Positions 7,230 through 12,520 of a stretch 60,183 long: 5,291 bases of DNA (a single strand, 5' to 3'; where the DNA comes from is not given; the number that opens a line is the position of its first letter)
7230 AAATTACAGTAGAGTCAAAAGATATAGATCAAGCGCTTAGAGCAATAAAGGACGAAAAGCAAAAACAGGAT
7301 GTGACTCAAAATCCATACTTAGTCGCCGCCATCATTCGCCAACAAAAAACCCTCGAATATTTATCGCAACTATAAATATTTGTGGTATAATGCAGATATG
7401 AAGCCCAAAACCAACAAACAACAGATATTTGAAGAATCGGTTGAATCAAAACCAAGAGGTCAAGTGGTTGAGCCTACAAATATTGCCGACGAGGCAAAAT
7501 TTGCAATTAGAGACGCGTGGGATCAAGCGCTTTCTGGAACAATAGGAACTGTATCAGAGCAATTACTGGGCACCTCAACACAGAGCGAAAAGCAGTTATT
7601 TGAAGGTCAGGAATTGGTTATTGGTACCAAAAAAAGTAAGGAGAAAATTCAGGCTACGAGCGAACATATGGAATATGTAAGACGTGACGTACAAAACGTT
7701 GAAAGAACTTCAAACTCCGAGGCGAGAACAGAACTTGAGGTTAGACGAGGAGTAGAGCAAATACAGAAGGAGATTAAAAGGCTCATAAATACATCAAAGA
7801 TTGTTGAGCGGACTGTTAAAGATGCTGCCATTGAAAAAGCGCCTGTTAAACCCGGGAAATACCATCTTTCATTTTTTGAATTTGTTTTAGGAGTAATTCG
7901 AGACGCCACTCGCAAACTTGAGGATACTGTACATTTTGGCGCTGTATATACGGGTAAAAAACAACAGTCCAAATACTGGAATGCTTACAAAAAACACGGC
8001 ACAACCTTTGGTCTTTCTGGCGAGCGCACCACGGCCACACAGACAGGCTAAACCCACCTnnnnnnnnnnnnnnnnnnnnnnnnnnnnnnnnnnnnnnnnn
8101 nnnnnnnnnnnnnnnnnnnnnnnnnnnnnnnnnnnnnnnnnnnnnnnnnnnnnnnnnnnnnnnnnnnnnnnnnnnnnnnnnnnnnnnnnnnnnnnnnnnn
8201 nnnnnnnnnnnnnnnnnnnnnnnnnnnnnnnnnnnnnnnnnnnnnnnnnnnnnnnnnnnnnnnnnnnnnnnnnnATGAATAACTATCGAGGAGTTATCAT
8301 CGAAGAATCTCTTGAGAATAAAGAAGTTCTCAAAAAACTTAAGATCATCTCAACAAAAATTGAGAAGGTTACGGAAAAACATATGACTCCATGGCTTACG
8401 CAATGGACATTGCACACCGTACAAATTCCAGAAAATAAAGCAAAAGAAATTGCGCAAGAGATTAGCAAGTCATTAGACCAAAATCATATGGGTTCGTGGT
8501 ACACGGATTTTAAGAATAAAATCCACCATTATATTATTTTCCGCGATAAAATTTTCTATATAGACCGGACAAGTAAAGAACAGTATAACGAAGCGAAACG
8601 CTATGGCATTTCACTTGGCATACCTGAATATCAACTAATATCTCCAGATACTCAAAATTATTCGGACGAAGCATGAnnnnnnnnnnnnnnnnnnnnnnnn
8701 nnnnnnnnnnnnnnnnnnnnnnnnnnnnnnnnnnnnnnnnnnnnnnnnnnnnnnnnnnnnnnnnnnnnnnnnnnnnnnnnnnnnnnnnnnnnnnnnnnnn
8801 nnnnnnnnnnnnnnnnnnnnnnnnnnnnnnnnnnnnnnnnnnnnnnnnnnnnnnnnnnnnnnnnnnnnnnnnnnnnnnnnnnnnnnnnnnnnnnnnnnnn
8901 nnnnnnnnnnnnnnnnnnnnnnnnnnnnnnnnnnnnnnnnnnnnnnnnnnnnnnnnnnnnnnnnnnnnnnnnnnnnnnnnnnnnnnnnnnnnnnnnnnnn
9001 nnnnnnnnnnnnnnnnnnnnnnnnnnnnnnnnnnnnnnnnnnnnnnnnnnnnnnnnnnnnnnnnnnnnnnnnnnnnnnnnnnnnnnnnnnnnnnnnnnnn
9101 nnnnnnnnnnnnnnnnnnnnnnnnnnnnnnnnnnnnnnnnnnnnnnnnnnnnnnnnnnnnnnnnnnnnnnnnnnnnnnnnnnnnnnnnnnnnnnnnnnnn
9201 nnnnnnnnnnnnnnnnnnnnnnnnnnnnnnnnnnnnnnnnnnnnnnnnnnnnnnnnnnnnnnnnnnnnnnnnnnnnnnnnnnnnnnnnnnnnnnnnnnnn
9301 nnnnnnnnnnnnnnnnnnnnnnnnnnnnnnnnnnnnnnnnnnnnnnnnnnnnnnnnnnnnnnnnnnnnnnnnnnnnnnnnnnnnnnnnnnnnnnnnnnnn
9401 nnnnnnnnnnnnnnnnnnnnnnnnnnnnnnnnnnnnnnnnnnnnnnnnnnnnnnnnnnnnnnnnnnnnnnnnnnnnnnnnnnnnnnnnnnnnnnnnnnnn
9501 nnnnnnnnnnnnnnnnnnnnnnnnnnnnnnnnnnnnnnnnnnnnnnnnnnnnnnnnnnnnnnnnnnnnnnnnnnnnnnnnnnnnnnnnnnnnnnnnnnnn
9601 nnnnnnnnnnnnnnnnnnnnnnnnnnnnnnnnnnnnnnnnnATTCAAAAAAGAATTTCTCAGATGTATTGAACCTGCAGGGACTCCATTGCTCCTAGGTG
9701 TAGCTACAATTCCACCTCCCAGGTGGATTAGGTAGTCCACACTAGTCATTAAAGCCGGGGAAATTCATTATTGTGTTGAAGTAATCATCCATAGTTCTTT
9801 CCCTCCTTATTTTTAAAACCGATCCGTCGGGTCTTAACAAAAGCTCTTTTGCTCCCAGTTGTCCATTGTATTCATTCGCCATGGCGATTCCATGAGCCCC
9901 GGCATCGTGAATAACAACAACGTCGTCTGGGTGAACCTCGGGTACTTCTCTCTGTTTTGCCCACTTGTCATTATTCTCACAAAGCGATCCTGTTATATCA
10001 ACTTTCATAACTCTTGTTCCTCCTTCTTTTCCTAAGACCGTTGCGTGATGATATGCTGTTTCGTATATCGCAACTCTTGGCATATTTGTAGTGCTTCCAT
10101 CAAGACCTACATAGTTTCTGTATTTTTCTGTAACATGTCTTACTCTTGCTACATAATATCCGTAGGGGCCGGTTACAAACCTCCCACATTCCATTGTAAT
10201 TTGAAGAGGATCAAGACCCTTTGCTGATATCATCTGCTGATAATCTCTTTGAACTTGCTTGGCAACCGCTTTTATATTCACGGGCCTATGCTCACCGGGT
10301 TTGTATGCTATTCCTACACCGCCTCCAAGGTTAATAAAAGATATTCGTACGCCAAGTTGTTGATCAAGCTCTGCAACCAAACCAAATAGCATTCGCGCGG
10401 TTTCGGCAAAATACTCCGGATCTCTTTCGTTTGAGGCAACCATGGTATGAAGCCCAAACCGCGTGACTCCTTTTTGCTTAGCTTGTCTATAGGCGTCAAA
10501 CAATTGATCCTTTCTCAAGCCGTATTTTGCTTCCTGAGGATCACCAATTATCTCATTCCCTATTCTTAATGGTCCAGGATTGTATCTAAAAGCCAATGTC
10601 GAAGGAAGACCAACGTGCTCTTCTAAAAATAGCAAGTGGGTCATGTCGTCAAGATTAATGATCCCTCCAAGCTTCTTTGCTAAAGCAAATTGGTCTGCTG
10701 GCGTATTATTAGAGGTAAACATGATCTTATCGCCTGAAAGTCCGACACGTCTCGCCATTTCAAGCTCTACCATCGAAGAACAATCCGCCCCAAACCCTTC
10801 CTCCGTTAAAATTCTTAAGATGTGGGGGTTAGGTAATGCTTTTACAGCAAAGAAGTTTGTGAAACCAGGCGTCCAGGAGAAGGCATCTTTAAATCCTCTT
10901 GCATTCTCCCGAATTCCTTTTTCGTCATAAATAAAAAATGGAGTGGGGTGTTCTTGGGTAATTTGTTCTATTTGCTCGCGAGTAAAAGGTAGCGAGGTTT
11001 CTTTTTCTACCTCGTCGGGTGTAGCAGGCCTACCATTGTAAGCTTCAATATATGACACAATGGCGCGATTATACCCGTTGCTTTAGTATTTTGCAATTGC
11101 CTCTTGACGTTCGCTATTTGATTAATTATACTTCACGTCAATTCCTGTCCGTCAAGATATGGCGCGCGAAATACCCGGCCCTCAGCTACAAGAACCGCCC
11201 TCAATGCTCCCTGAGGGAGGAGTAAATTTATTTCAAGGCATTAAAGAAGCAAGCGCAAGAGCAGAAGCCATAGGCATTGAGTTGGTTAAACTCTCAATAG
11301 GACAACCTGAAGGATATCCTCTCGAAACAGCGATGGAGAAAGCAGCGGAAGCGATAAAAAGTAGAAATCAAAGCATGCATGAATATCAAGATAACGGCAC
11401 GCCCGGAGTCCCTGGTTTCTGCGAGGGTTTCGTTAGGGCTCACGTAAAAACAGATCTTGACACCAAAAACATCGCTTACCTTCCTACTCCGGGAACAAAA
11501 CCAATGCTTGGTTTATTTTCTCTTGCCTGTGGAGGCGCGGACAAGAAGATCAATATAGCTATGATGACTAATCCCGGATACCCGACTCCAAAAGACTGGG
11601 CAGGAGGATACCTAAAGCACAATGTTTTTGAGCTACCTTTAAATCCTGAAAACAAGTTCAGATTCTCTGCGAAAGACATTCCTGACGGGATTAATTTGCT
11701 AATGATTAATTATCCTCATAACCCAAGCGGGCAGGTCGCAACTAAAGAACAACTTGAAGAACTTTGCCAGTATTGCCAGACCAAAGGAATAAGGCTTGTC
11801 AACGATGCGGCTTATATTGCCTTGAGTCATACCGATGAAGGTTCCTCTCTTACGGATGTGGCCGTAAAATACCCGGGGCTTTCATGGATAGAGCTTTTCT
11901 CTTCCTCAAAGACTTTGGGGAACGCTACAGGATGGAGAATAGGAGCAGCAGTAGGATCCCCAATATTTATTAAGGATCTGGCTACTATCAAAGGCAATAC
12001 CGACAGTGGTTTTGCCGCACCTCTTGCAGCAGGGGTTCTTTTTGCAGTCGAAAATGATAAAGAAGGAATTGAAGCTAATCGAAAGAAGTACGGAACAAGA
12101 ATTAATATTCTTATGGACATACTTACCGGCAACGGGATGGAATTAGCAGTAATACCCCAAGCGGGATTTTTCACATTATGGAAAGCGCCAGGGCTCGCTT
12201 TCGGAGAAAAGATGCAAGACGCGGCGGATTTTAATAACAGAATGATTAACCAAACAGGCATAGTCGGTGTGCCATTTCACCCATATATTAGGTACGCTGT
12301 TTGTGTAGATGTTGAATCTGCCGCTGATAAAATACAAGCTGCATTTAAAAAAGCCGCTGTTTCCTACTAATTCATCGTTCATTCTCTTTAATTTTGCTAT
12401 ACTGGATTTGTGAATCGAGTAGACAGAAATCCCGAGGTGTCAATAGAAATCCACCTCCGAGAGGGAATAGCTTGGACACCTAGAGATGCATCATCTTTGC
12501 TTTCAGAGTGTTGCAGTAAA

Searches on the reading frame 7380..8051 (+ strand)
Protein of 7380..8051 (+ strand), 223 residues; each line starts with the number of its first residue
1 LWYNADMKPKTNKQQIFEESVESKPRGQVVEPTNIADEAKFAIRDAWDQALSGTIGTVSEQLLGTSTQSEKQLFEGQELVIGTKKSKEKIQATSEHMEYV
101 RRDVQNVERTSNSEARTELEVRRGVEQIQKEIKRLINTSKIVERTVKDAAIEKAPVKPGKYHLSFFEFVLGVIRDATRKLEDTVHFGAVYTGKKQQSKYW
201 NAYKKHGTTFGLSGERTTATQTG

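Call 7: search_protein_families(library=pfam, proteins=[window:7380-8051:+])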
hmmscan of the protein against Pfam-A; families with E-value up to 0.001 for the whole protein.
window:7380-8051:+ (223 aa): 1 family
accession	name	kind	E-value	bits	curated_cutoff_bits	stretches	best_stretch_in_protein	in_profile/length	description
PF18904.5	DUF5660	-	2.1e-27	95.9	24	1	118-223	3-109/109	Domain of unknown function (DUF5660)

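Call 74: find_homologous_proteins(query=window:7398-8051:+, max_evalue=1e-30)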
Query window:7398-8051:+ (217 aa): 78 proteins with E <= 1e-30 among 314 candidates.
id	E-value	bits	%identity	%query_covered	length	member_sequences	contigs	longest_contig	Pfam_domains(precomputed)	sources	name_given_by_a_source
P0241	4.3e-134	462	100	100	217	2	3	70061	PF18904.6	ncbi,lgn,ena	-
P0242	2.0e-117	408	88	100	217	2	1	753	PF18904.6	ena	-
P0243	8.1e-112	390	83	100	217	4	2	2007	PF18904.6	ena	-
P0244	5.3e-104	364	79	100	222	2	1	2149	PF18904.6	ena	-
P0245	4.2e-90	319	71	100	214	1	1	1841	PF18904.6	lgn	-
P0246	7.8e-86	305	69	97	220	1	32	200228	PF18904.6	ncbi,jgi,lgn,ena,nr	ncbi:MAG: hypothetical protein A3C30_02305 [Candidatus Levybacteria bacterium RIFCSPHIGHO2_02_FULL_4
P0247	3.4e-84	299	70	97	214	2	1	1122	PF18904.6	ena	-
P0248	6.3e-80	286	62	100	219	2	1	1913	PF18904.6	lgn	-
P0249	5.6e-75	269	64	97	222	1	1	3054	PF18904.6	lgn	-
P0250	1.4e-73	265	59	100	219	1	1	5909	PF18904.6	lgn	-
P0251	2.2e-73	264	62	97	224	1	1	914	PF18904.6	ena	-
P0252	4.2e-73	263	63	97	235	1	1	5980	PF18904.6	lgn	-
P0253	6.1e-73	263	62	97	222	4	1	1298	PF18904.6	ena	-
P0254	6.4e-73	263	64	96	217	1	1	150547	PF18904.6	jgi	jgi:hypothetical protein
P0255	1.5e-72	261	59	100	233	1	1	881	PF18904.6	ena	-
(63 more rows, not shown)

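Call 75: find_encoding_contigs(protein=P0243, flank=3000, max_places=4)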
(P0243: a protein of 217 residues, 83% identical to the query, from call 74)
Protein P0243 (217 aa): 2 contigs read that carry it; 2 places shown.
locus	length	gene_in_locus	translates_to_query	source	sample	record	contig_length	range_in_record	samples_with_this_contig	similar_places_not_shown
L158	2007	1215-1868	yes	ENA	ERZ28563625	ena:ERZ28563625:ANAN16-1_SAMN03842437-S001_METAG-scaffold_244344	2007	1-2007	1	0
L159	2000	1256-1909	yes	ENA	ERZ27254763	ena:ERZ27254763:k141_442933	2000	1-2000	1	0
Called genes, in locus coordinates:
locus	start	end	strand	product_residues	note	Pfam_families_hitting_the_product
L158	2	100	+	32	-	?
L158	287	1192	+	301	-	PF05697:Trigger_N, PF05698:Trigger_C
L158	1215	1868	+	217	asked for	PF18904:DUF5660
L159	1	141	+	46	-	?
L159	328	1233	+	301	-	PF05697:Trigger_N, PF05698:Trigger_C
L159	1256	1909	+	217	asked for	PF18904:DUF5660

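Call 76: find_encoding_contigs(protein=P0244, flank=3000, max_places=4)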
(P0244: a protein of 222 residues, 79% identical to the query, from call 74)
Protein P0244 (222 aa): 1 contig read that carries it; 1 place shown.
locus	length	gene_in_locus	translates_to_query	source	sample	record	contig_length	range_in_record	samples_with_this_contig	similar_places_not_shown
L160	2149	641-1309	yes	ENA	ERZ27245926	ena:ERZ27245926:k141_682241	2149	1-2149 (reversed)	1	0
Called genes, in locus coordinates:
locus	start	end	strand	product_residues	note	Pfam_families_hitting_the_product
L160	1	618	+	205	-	?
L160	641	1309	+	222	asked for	PF18904:DUF5660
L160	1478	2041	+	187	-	PF01966:HD (weak)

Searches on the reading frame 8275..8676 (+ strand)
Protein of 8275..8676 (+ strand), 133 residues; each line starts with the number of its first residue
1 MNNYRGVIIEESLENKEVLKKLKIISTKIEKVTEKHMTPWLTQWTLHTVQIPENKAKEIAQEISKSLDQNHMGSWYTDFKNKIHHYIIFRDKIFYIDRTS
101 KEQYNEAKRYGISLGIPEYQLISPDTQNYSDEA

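Call 7: search_protein_families(library=pfam, proteins=[window:8275-8676:+])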
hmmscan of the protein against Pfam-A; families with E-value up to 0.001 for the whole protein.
window:8275-8676:+ (133 aa): 0 families

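Call 15: find_homologous_proteins(query=window:8275-8676:+)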
Query window:8275-8676:+ (133 aa): 1681 proteins with E <= 0.001 among 1684 candidates; the best 120 are listed.
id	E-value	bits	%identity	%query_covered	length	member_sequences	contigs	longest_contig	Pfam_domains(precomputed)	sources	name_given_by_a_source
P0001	8.4e-83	293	100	100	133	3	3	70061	-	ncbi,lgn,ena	-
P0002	2.5e-63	230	76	98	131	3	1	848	-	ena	-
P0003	6.3e-63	228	76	98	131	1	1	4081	-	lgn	-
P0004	4.0e-62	226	82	94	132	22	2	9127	-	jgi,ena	-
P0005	4.7e-62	226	75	97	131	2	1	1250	-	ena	-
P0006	8.9e-62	225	78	95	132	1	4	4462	-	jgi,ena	-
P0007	2.1e-61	224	73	98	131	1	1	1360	-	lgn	-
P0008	2.7e-61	223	81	91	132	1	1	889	-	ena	-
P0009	3.5e-61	223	74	98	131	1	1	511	-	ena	-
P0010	6.1e-61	222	77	95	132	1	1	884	-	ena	-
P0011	9.1e-61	222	79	94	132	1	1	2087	-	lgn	-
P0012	1.1e-60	221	81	91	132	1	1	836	-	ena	-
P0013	1.6e-60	221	81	91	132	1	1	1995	-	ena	-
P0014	1.8e-60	221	80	92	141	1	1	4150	-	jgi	-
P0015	2.6e-60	220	80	91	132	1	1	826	-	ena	-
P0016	3.0e-60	220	73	98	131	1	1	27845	-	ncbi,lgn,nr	ncbi:MAG: hypothetical protein M1372_02925 [Patescibacteria group bacterium]|nr:hypothetical protein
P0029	2.4e-59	217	75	95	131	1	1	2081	-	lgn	-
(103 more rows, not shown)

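Call 16: find_encoding_contigs(protein=P0001, flank=3000, max_places=6)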
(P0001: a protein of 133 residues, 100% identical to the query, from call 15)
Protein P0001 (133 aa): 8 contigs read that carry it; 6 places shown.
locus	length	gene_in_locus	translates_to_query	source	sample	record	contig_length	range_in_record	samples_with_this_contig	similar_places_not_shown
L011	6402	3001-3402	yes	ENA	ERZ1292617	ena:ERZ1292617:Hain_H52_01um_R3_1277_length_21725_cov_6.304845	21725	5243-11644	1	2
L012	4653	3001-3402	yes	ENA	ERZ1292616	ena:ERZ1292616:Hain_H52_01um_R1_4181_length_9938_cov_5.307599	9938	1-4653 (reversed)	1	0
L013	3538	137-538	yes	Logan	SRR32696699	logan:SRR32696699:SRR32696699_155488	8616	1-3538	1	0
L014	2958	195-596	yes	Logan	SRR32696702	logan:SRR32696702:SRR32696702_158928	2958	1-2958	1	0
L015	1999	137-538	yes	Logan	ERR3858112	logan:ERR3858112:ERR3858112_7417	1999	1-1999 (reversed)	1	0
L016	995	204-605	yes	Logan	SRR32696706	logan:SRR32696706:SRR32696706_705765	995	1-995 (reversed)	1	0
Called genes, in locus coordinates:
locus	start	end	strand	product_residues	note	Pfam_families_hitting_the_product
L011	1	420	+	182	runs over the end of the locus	-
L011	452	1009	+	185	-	PF00196:GerE, PF04545:Sigma70_r4 (faint), PF08281:Sigma70_r4_2 (faint), PF00196:GerE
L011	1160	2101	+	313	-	PF05697:Trigger_N, PF05698:Trigger_C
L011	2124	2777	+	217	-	PF18904:DUF5660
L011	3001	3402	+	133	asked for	-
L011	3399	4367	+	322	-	-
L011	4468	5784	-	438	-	PF00278:Orn_DAP_Arg_deC, PF02784:Orn_Arg_deC_N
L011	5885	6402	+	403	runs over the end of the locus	PF00155:Aminotran_1_2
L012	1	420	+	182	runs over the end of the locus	-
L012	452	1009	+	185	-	PF00196:GerE, PF04545:Sigma70_r4 (faint), PF08281:Sigma70_r4_2 (faint), PF00196:GerE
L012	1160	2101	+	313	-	PF05697:Trigger_N, PF05698:Trigger_C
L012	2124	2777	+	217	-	PF18904:DUF5660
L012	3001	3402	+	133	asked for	-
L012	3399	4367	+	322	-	-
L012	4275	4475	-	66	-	-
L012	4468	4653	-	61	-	?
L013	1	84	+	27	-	?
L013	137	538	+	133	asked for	-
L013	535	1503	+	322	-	-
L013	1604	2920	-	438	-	PF00278:Orn_DAP_Arg_deC, PF02784:Orn_Arg_deC_N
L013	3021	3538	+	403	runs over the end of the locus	PF00155:Aminotran_1_2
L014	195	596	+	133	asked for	-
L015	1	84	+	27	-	?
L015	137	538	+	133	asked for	-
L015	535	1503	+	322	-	-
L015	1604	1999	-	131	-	?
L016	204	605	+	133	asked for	-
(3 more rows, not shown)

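Call 17: find_encoding_contigs(protein=P0016, flank=3000, max_places=4)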
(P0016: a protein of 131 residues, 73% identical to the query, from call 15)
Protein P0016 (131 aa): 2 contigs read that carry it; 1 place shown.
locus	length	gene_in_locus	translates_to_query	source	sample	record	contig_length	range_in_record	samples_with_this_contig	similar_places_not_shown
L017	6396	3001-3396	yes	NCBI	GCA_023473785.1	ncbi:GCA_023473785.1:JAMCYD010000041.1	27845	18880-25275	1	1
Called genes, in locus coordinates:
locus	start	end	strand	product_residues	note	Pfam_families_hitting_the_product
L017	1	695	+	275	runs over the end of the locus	PF05697:Trigger_N, PF05698:Trigger_C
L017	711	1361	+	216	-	PF18904:DUF5660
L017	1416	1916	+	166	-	-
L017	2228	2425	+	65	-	PF04255:DUF433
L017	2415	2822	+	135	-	PF18480:DUF5615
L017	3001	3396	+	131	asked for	-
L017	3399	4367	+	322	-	-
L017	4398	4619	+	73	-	PF18910:DUF5665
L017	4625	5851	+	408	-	PF00587:tRNA-synt_2b, PF03129:HGTP_anticodon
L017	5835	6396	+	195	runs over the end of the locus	PF05198:IF3_N, PF00707:IF3_C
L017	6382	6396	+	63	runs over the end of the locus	PF01632:Ribosomal_L35p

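Call 18: find_encoding_contigs(protein=P0004, flank=3000, max_places=4)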
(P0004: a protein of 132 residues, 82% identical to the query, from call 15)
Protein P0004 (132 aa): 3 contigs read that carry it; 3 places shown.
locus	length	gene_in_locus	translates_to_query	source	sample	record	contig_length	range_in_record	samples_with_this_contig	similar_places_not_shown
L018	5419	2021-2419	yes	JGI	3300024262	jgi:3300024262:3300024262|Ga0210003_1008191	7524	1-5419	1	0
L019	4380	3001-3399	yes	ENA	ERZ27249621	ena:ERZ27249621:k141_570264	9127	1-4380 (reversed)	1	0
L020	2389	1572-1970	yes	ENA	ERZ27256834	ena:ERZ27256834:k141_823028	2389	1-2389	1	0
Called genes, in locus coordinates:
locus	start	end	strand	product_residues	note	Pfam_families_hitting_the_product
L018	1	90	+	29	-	?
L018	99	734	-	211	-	PF03167:UDG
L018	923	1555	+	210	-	PF02607:B12-binding_2, PF02310:B12-binding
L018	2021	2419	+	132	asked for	-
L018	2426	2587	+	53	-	-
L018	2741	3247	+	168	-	PF01209:Ubie_methyltran (weak), PF02353:CMAS (weak), PF13649:Methyltransf_25, PF13847:Methyltransf_31, PF08241:Methyltransf_11, PF08242:Methyltransf_12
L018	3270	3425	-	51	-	-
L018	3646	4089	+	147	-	PF00702:Hydrolase, PF13419:HAD_2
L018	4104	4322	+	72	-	PF01402:RHH_1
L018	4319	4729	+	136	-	PF13470:PIN_3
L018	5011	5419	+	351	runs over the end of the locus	PF01118:Semialdhyde_dh, PF02774:Semialdhyde_dhC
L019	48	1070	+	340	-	PF06725:3D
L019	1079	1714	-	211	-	PF03167:UDG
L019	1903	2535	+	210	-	PF02607:B12-binding_2, PF02310:B12-binding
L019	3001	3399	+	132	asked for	-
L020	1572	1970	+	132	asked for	-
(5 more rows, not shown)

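Call 44: find_encoding_contigs(protein=P0003, flank=2500, max_places=3)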
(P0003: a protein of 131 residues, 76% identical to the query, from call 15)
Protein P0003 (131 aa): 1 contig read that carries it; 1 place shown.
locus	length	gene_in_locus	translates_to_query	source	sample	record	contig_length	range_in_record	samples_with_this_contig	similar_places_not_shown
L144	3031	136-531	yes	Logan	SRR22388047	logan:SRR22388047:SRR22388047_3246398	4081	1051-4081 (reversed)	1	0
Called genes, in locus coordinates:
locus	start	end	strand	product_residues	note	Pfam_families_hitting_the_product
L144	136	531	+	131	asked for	-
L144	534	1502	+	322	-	-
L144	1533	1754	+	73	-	PF18910:DUF5665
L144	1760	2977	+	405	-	PF00587:tRNA-synt_2b, PF03129:HGTP_anticodon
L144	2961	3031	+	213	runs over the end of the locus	PF05198:IF3_N, PF00707:IF3_C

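Call 45: find_encoding_contigs(protein=P0029, flank=2500, max_places=3)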
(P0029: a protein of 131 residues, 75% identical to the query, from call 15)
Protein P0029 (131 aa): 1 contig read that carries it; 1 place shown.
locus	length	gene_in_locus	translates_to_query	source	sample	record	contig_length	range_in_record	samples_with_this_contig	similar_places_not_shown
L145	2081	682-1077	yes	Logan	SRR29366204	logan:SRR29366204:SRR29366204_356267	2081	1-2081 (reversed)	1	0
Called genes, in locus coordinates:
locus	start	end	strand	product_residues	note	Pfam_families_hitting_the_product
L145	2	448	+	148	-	?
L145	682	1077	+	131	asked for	-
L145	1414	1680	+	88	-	-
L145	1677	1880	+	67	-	-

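Call 85: search_solved_structures(query=window:8275-8676:+, max_evalue=1)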
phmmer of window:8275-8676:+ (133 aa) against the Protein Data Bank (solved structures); distinct sequences matched with E-value up to 1: 1.
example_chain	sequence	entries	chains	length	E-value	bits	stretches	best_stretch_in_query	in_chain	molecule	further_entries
1pci_A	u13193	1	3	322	0.64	13.4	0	70-103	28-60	PROCARICAIN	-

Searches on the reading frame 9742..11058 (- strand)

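Call 7: search_protein_families(library=pfam, proteins=[window:9742-11058:-])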
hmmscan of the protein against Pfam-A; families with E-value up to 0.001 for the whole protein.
window:9742-11058:- (438 aa): 2 families
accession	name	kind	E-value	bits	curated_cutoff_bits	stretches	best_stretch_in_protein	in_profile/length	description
PF02784.22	Orn_Arg_deC_N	-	4.5e-33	115.1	23.4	1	49-296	4-246/247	Pyridoxal-dependent decarboxylase, pyridoxal binding domain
PF00278.28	Orn_DAP_Arg_deC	-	2.9e-13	50.3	23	1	44-387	4-95/95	Pyridoxal-dependent decarboxylase, C-terminal sheet domain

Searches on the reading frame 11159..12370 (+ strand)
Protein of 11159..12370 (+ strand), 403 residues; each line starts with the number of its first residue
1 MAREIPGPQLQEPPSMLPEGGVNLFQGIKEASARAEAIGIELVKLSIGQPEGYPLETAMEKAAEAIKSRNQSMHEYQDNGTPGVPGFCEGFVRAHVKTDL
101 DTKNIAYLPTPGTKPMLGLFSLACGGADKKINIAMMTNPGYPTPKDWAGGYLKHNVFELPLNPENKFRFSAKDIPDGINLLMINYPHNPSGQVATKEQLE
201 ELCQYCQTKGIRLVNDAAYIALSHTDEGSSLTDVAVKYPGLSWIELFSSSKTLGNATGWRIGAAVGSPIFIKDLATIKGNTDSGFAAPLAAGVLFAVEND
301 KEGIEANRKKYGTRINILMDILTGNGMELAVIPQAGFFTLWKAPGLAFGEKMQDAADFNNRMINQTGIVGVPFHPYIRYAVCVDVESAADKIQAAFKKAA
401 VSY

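Call 7: search_protein_families(library=pfam, proteins=[window:11159-12370:+])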
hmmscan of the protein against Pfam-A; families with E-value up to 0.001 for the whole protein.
window:11159-12370:+ (403 aa): 1 family
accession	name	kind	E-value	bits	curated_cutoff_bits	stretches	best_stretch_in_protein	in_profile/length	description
PF00155.27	Aminotran_1_2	-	1e-26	94.5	19.7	1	41-373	2-333/361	Aminotransferase class I and II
